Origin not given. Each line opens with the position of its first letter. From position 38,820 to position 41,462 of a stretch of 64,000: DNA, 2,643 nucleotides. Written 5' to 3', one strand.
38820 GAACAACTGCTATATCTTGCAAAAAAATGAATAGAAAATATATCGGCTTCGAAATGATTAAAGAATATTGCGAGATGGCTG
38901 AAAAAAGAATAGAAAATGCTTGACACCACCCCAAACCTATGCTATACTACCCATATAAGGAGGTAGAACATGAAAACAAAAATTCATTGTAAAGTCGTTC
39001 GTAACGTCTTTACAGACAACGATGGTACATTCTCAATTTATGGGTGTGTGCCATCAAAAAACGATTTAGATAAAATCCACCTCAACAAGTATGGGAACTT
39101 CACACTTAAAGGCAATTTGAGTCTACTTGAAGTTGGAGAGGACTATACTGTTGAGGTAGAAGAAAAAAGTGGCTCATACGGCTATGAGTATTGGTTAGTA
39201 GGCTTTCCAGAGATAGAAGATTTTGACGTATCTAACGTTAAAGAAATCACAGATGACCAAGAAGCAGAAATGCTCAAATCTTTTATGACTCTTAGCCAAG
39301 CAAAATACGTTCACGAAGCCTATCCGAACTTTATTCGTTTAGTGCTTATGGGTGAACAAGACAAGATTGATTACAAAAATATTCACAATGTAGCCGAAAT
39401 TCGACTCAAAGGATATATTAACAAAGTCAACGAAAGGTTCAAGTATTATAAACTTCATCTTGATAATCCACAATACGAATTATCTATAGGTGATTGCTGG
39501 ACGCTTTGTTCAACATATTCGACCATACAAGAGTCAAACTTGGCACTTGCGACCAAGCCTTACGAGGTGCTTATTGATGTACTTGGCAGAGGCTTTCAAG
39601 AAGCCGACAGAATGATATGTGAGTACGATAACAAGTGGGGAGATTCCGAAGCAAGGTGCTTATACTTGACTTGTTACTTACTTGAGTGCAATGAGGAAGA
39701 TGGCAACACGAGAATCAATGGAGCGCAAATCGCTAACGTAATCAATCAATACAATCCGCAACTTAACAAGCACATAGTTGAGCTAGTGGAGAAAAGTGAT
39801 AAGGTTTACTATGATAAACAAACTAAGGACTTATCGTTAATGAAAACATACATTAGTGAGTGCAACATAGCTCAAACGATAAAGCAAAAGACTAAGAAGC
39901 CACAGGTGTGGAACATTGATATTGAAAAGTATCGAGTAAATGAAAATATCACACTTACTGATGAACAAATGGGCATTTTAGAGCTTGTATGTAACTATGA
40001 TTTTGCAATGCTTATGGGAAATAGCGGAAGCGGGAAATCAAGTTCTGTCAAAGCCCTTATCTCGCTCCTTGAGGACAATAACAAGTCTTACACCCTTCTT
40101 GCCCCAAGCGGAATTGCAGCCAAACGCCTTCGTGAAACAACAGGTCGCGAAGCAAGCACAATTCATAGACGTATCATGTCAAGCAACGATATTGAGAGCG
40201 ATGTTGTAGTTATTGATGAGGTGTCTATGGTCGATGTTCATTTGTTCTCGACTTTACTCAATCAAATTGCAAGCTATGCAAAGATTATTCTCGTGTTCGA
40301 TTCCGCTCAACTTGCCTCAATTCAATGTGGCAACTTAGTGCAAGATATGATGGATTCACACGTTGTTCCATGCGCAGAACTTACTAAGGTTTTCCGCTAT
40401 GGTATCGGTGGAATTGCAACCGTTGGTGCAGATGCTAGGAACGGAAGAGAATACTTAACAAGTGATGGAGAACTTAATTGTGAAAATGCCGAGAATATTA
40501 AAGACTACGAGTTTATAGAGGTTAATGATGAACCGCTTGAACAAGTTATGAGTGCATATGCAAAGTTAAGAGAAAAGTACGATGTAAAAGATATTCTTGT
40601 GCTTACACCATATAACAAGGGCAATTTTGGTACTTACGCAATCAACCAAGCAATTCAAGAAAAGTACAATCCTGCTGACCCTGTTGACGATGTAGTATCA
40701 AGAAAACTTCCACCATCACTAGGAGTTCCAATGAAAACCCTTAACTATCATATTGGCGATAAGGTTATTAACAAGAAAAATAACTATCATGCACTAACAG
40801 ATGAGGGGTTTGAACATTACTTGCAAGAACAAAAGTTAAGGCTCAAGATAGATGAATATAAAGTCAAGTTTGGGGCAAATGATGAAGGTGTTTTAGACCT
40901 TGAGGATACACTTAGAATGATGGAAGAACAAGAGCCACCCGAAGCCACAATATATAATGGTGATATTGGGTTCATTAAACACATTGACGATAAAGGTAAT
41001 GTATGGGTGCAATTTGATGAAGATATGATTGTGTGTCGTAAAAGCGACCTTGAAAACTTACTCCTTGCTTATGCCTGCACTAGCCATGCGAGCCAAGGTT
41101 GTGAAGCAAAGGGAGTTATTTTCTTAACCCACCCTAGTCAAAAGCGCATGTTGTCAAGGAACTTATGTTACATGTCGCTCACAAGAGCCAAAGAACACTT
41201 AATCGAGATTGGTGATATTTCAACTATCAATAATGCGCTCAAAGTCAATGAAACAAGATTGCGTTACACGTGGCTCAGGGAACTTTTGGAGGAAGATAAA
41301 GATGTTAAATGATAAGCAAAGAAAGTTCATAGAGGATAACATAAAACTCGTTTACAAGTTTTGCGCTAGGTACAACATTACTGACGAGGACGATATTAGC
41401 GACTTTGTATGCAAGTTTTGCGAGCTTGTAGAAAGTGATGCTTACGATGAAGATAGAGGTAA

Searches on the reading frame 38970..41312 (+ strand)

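Call 12: search_protein_families(library=phrogs, proteins=[window:38970-41312:+], max_evalue=0.001)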
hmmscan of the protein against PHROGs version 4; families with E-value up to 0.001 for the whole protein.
window:38970-41312:+ (780 aa): 4 families
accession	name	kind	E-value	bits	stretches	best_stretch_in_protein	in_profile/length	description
phrog_4412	-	DNA, RNA and nucleotide metabolism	1.5e-159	533.7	1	2-776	7-741/743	exonuclease V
phrog_325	-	DNA, RNA and nucleotide metabolism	3e-50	172.4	1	253-775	392-893/986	Dda-like helicase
phrog_2630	-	unknown function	7.8e-06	26.4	1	342-450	30-131/326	-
phrog_1967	-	DNA, RNA and nucleotide metabolism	0.00012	21.8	0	703-748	608-668/776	DNA helicase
